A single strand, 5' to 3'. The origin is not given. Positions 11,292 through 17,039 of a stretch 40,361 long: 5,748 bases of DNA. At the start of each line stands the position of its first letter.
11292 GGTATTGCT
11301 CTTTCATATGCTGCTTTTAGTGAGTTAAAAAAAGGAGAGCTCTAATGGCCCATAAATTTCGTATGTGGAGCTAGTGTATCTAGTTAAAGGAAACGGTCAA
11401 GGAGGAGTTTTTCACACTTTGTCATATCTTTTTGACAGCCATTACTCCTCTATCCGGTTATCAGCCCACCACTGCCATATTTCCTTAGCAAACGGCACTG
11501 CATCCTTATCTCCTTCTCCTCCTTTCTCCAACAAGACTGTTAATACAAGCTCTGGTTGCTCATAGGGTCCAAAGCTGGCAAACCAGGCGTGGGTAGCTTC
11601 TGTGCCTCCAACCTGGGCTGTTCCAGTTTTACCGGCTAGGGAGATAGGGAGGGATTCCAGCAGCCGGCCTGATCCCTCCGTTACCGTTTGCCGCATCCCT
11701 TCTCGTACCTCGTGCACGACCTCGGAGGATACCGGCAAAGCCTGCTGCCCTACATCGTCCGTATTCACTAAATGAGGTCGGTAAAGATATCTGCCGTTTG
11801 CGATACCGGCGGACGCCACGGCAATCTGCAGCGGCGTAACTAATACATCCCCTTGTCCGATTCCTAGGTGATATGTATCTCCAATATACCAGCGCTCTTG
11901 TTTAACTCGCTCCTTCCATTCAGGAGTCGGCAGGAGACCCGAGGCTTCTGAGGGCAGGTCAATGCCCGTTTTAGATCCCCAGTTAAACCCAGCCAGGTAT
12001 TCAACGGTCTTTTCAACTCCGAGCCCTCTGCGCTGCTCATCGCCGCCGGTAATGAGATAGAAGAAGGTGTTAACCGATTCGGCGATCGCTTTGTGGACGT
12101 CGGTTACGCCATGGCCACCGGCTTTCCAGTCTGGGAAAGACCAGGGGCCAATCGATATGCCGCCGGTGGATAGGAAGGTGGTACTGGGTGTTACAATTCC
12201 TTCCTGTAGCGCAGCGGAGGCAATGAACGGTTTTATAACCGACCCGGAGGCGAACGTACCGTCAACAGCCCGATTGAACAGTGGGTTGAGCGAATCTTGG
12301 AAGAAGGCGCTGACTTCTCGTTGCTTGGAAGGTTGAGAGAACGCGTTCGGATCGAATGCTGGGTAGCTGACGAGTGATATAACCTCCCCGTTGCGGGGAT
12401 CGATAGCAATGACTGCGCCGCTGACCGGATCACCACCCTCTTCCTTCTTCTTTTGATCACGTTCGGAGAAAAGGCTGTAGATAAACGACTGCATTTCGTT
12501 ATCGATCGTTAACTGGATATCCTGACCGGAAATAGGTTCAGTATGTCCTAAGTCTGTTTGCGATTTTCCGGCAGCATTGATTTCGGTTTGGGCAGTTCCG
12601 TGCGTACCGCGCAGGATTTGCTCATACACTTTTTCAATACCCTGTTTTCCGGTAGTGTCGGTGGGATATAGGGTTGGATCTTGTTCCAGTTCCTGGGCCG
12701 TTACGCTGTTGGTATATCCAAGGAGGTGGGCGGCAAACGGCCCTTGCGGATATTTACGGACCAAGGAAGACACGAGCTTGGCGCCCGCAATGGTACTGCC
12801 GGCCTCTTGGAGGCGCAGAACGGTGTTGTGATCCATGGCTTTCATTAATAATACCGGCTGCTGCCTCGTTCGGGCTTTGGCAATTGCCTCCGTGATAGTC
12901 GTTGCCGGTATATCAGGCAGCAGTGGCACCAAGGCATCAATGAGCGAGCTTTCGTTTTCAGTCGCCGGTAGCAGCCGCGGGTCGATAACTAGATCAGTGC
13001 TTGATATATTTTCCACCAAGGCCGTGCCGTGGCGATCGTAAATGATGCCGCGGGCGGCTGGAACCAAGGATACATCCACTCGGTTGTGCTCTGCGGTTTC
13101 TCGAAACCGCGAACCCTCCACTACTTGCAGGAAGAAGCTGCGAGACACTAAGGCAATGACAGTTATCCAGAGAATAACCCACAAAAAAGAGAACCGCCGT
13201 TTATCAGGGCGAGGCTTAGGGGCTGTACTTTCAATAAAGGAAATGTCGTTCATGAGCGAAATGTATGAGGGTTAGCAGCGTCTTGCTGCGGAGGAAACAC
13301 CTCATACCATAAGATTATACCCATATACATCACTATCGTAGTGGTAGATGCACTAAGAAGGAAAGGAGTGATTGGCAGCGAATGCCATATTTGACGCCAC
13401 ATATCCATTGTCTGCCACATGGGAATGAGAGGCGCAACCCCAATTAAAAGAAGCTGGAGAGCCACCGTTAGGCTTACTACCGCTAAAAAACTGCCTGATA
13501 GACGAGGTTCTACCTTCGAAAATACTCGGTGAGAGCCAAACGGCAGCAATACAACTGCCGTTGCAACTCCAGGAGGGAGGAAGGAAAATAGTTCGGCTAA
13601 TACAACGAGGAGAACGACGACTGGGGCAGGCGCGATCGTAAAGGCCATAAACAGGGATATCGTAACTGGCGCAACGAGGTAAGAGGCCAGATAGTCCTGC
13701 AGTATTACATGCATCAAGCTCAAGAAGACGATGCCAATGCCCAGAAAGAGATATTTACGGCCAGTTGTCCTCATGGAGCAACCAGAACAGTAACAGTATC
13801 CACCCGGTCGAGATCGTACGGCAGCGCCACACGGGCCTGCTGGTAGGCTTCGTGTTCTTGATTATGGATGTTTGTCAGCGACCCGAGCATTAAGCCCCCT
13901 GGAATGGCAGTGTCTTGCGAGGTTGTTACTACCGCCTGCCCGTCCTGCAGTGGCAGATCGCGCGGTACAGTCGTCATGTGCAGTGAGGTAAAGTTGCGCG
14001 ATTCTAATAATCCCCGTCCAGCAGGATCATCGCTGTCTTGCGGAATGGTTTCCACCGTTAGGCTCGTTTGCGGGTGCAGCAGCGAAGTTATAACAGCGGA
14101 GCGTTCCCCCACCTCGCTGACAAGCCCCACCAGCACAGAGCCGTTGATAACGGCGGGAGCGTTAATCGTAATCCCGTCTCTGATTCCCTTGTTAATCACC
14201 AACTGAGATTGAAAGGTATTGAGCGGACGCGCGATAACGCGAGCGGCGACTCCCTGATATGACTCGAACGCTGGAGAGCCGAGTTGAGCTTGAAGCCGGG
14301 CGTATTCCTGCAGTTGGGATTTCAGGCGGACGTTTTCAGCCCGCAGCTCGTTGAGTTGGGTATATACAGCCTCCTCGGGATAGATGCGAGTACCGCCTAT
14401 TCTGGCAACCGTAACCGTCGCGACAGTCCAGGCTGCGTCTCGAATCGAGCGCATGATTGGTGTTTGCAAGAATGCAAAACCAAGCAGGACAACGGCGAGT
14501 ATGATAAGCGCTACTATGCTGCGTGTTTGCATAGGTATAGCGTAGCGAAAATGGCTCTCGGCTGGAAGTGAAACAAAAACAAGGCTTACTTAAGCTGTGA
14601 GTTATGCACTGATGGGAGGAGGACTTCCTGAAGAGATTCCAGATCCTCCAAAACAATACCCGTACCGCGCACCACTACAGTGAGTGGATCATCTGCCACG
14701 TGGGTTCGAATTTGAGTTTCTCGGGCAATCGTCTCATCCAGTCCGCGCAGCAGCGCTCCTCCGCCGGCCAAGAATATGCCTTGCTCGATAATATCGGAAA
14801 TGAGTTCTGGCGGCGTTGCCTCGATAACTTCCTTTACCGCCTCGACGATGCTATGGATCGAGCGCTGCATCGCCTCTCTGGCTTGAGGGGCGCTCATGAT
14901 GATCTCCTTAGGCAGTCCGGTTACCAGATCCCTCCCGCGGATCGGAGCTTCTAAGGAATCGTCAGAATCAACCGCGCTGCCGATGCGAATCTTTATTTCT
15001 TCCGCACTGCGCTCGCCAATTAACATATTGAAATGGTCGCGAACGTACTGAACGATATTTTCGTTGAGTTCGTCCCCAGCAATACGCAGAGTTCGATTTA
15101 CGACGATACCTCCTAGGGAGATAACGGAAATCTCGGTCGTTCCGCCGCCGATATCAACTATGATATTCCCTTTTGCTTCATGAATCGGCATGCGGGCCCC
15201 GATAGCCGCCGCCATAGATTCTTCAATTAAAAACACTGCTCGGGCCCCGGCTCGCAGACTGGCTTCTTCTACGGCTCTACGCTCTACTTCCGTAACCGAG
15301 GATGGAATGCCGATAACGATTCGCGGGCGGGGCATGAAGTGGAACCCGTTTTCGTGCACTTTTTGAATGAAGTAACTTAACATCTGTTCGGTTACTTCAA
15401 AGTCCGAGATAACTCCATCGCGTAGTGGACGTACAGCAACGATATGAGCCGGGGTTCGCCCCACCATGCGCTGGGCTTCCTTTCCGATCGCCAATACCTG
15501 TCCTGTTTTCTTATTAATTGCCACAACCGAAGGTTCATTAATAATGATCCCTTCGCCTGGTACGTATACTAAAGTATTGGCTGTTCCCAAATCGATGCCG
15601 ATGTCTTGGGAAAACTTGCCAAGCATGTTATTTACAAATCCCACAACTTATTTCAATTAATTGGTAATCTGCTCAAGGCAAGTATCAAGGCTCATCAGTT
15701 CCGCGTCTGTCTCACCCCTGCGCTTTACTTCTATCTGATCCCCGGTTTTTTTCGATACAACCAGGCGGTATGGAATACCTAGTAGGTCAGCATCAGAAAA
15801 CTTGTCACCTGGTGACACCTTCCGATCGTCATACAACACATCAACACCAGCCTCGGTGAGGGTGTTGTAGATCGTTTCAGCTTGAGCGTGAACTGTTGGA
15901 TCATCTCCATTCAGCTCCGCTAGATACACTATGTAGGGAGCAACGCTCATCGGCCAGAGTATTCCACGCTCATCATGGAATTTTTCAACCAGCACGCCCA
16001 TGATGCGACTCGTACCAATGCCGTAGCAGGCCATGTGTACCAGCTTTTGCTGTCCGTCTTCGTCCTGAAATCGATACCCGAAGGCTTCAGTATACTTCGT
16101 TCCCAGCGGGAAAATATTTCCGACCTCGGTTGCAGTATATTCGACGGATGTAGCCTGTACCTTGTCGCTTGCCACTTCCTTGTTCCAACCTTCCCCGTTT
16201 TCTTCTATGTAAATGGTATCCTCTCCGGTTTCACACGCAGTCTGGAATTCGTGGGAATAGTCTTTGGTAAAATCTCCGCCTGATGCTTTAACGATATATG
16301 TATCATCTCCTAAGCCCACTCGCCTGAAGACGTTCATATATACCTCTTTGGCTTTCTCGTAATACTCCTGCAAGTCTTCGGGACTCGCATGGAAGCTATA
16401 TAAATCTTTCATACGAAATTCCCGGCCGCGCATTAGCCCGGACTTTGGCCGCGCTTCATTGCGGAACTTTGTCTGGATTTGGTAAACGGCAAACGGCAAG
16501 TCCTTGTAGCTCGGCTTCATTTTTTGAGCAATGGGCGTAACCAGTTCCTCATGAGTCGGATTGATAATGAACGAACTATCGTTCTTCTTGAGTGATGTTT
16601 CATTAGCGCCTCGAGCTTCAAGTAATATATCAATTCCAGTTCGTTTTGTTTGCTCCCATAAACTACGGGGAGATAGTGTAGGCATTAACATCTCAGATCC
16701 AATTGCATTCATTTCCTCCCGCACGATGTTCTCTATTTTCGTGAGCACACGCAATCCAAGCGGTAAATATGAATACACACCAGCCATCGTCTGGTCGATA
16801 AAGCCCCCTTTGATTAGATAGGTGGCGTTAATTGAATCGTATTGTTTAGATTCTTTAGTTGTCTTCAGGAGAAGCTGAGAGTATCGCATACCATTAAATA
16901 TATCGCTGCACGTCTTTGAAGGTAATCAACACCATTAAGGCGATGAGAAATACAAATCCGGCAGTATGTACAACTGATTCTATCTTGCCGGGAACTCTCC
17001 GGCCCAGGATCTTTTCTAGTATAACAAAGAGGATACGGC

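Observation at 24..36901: Two translation-signal classes: SD-less housekeeping backbone versus about eight self-contained, GC-richer cassettes with strong SDs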

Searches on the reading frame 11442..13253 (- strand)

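Call 6: search_protein_families(library=pfam, proteins=[window:11442-13253:-], max_evalue=0.01)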
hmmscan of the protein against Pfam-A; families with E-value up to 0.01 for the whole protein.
window:11442-13253:- (603 aa): 3 families
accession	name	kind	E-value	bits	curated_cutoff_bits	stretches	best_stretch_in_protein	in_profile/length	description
PF00905.27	Transpeptidase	-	2.8e-59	201.2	22.1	1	279-593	1-298/299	Penicillin binding protein transpeptidase domain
PF03717.20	PBP_dimer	-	9.4e-36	124.3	24.4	1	64-231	2-175/180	Penicillin-binding Protein dimerisation domain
PF21922.1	PBP_dimer_2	-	0.00027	21.6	27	0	164-191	23-51/83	Penicillin binding protein A dimerisation domain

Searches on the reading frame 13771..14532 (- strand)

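Call 6: search_protein_families(library=pfam, proteins=[window:13771-14532:-], max_evalue=0.01)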
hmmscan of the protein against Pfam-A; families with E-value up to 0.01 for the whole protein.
window:13771-14532:- (253 aa): 1 family
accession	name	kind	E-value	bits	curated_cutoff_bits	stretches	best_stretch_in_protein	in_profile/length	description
PF04085.20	MreC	-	9.8e-26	90.7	28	1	99-250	1-146/147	Rod shape-determining protein MreC, barrel core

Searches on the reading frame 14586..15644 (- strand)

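Call 6: search_protein_families(library=pfam, proteins=[window:14586-15644:-], max_evalue=0.01)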
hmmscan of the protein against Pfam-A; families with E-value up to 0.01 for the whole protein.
window:14586-15644:- (352 aa): 6 families
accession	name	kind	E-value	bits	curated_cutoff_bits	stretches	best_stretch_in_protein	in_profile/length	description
PF06723.19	MreB_Mbl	-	1.7e-140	468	27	1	13-339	2-326/327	MreB/Mbl protein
PF00012.26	HSP70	-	7.1e-12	44.8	20.6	1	85-207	110-240/599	Hsp70 protein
PF00022.25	Actin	-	1.5e-11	44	27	2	38-204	31-190/410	Actin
PF14450.12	FtsA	-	4.2e-10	40.5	31.8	1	162-317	2-110/127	Cell division protein FtsA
PF11104.14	PilM_2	-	7.9e-09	35.3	27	2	289-319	277-307/340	Type IV pilus assembly protein PilM;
PF06277.17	EutA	-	0.0054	16.1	27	1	161-214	146-203/475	Ethanolamine utilisation protein EutA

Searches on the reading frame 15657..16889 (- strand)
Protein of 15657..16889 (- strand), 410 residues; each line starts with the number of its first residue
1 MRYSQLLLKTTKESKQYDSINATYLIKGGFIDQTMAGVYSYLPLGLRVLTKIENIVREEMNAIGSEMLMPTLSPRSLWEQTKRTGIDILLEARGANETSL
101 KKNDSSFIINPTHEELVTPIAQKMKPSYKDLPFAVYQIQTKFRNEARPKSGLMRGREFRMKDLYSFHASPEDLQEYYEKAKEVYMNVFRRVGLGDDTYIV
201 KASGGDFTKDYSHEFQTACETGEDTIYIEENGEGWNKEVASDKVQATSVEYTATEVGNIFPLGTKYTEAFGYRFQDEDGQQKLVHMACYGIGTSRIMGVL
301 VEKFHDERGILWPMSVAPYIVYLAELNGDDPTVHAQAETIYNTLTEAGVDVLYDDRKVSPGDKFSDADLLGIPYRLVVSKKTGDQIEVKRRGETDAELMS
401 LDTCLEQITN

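Call 6: search_protein_families(library=pfam, proteins=[window:15657-16889:-], max_evalue=0.01)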
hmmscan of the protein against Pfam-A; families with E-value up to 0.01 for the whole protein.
window:15657-16889:- (410 aa): 2 families
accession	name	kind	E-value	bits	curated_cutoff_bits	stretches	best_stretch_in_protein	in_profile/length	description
PF00587.30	tRNA-synt_2b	-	2.5e-31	109.6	29.3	1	101-303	5-178/179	tRNA synthetase class II core domain (G, H, P, S and T)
PF03129.25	HGTP_anticodon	-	4.5e-15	56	21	1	325-408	6-91/94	Anticodon binding domain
